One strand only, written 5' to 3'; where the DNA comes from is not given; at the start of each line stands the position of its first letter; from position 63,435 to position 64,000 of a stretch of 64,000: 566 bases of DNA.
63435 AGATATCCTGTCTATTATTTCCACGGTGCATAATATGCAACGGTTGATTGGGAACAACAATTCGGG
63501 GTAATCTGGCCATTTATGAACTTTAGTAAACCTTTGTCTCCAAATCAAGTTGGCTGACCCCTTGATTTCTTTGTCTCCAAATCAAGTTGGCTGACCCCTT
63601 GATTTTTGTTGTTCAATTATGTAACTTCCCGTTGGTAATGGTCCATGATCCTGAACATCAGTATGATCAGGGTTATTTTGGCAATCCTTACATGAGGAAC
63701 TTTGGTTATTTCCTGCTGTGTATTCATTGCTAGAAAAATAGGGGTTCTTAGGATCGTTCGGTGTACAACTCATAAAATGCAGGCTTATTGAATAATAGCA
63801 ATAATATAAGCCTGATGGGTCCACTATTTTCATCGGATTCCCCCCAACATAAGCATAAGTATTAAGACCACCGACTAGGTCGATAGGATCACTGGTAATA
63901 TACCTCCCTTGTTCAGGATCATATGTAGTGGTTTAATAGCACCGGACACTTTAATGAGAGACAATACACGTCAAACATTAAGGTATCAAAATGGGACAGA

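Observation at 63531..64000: Orphan Rhs C-terminal toxin tip without an Rhs body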

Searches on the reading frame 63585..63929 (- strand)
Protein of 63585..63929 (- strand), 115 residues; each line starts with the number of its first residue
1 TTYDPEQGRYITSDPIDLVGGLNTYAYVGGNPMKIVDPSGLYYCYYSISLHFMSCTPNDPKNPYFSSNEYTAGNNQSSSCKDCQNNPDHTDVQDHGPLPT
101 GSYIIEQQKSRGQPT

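Call 6: search_protein_families(library=pfam, proteins=[window:63585-63929:-], max_evalue=1)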
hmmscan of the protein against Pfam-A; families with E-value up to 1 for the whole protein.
seq(115 aa): 1 family
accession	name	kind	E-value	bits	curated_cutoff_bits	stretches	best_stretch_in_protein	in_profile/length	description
PF10908.13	Tlde1_dom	-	0.00011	23.1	30.1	1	81-112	10-41/120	Tlde1 domain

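Call 13: find_homologous_proteins(query=window:63585-63929:-, max_evalue=0.001)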
Query seq(115 aa) (115 aa): 20 proteins with E <= 0.001 among 22 candidates.
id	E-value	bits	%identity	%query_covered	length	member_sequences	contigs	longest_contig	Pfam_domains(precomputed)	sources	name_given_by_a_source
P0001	8.4e-51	189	100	72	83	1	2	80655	-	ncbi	-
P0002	5.3e-15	74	42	90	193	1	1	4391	PF10908.14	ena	-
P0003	2.4e-12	65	78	35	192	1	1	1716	-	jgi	-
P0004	1.9e-11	62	67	43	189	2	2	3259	-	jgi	-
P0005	9.2e-11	60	79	34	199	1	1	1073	-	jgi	jgi:hypothetical protein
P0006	1.0e-10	60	70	37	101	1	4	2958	-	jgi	jgi:RHS repeat-associated protein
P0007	2.8e-10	58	56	51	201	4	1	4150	PF15654.12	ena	-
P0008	5.0e-10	58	71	36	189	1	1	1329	-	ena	-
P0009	6.5e-10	57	79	34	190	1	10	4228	-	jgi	jgi:hypothetical protein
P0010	8.0e-10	57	67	41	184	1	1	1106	-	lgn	-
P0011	8.5e-10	57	77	34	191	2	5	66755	PF03527.21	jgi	jgi:RHS repeat-associated protein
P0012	2.1e-9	56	77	34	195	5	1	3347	-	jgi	jgi:RHS repeat-associated protein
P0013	1.9e-8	53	78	31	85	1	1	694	-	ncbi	-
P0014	4.2e-8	51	74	34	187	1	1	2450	-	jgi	jgi:RHS repeat-associated protein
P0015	9.3e-8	50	78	31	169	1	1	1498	PF26636.1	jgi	-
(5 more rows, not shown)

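Call 15: find_encoding_contigs(protein=P0001, flank=10000, max_places=10)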
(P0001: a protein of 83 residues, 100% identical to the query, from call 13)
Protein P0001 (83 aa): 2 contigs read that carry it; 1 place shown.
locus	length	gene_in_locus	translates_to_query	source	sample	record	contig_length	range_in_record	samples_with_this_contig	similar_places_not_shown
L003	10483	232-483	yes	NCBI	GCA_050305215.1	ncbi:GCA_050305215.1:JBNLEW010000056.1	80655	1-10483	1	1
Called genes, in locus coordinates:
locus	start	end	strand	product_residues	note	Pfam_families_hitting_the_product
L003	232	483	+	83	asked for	-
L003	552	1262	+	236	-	PF01797:Y1_Tnp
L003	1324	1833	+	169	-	-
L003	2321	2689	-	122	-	PF07238:PilZ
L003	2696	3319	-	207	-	PF12538:FtsK_SpoIIIE_N (faint), PF16697:Yop-YscD_cpl, PF00498:FHA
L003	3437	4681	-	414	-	PF01595:CNNM, PF00571:CBS (weak), PF03471:CorC_HlyC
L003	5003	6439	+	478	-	PF06490:FleQ, PF20030:bpMoxR (faint), PF00158:Sigma54_activat, PF14532:Sigma54_activ_2, PF07728:AAA_5, PF25601:AAA_lid_14, PF02954:HTH_8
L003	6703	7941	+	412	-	PF00512:HisKA, PF02518:HATPase_c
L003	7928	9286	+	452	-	PF00072:Response_reg, PF00158:Sigma54_activat, PF14532:Sigma54_activ_2, PF07728:AAA_5, PF25601:AAA_lid_14, PF02954:HTH_8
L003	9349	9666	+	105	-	PF02049:FliE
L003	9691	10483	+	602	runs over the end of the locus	PF01514:YscJ_FliF, PF08345:YscJ_FliF_C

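Call 16: find_encoding_contigs(protein=P0002, flank=5000, max_places=4)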
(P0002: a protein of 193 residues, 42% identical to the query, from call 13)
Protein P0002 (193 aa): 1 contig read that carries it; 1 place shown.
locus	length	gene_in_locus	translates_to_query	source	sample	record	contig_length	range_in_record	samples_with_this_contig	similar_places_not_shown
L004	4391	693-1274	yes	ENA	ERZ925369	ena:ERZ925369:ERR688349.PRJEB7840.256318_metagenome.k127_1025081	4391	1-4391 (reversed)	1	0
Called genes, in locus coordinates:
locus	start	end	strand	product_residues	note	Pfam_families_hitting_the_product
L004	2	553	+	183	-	?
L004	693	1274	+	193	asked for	PF10908:Tlde1_dom (weak)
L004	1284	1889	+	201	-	-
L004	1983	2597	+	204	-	-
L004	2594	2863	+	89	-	-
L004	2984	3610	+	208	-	PF10908:Tlde1_dom (weak)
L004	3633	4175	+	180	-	-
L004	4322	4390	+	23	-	?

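Call 33: search_protein_families(library=ncbifam, proteins=[window:63585-63929:-], max_evalue=0.1)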
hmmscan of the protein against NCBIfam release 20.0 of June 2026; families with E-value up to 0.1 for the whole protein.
seq(115 aa): 2 families
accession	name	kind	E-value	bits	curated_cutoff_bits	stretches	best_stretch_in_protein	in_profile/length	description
TIGR03696.1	Rhs_assc_core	domain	1.2e-13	51.4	32.5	1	3-41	38-76/76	RHS repeat-associated core domain-containing protein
NF041261.1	RHS_core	equivalog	4.5e-07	28.1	2000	1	3-41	1224-1261/1261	RHS element core protein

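Call 46: search_protein_families(library=pfam, proteins=[L004:2984-3610:+, L004:3600-4175:+, L004:1284-1889:+], max_evalue=1)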
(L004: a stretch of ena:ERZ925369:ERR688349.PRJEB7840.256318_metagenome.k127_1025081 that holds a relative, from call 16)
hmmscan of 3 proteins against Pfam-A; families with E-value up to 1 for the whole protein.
L004:2984-3610:+ (208 aa): 2 families
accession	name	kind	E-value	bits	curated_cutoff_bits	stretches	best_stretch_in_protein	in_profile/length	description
PF10908.13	Tlde1_dom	-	4.5e-07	30.8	30.1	1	119-185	11-96/120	Tlde1 domain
PF21364.3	EGF_FBN_1st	-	0.23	11.6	26.7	1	172-184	6-20/22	Fibrillin, first EGF domain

L004:3600-4175:+ (191 aa): 0 families

L004:1284-1889:+ (201 aa): 0 families

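Call 55: search_solved_structures(query=A1, max_evalue=1, show_alignments=2)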
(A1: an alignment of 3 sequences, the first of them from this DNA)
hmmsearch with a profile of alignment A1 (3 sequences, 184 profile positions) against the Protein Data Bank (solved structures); distinct sequences matched with E-value up to 1: 29.
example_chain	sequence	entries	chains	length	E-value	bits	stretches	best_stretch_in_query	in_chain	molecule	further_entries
7q97_A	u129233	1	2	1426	8.9e-14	55.1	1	13-61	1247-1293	Rhs family protein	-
8h8a_A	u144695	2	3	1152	2.3e-13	53.7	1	13-56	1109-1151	Putative Rhs-family protein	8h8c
8h8b_A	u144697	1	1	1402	4e-13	52.9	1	13-60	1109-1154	Putative Rhs-family protein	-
8qjc_A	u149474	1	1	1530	4.6e-12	49.5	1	12-60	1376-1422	T6SS-associated Rhs core and toxin domain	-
8qjd_A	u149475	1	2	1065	1.5e-11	47.8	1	12-57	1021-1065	Salmonella bongori Rhs core domain (residues 360-1420)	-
8qjb_A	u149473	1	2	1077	1.6e-11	47.7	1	12-57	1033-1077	T6SS-associated Rhs core domain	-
8uy4_A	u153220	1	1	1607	3e-11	46.8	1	13-82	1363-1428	Tse15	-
6suf_F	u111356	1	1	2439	7.4e-10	42.3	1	13-58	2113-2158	TcdB2,TccC3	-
6h6e_F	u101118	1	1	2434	7.8e-10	42.2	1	13-58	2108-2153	TcdB2,TccC3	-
6suq_A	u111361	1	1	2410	1.4e-09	41.3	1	13-58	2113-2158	TcdB2,TccC3,Genome polyprotein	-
8uxt_A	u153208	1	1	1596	1.8e-09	41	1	13-82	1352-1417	Tse15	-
6sup_A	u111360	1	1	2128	2.1e-09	40.8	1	13-58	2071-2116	TcdB2,TccC3,Cell division control protein 42 homolog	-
9c4k_Q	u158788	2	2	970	3.9e-09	39.9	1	13-58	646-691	Toxin subunit YenC2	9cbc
8qja_A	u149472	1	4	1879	5.5e-09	39.4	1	13-57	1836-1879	Putative type VI secretion system YD repeat-containing Rhs element Vgr protein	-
4igl_B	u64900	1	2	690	8.4e-09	38.8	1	13-57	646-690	YenC2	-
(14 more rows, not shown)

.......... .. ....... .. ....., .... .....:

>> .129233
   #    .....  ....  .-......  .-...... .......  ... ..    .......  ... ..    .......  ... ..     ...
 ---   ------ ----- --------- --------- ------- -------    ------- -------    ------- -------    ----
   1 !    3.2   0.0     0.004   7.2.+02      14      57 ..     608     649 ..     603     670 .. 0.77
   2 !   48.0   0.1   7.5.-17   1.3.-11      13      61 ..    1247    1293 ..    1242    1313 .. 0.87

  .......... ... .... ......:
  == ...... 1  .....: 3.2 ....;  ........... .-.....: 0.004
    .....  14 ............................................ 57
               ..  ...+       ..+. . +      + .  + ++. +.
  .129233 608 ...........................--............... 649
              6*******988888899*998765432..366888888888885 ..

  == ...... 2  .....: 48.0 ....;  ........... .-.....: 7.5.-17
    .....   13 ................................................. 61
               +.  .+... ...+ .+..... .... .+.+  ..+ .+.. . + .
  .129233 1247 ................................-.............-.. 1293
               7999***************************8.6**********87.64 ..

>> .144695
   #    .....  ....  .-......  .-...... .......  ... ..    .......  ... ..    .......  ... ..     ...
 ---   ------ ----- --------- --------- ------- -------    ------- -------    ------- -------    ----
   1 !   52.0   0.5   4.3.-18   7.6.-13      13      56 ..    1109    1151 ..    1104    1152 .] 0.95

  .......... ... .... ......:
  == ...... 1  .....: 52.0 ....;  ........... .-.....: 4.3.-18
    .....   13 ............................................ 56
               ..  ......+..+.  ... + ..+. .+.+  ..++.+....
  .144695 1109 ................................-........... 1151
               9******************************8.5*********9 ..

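Call 56: find_related_loci(query=window:63606-63929:-, collection=metagenome_contigs, flank=10000)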
Query seq(108 aa) (108 aa) in metagenome_contigs; peptide patterns used: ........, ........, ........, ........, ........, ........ (x = any residue, [..] = any of these).
276 stretches matched a pattern; 8 encode a relative of the query (tblastn E <= 1e-3); 8 distinct loci.
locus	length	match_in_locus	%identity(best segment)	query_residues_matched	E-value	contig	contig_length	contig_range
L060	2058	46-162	69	3-41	1e-13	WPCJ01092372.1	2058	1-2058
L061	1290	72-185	64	3-41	2e-11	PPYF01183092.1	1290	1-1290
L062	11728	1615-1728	64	3-41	2e-11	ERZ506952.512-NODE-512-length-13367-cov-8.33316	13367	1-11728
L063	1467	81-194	64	3-41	4e-11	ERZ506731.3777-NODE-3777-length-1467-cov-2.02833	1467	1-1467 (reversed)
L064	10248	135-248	67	3-41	7e-11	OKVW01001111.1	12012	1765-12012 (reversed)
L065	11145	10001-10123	56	5-49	3e-10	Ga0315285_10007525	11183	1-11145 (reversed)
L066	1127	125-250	58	3-45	4e-10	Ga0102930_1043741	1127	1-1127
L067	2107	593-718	45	3-40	6e-6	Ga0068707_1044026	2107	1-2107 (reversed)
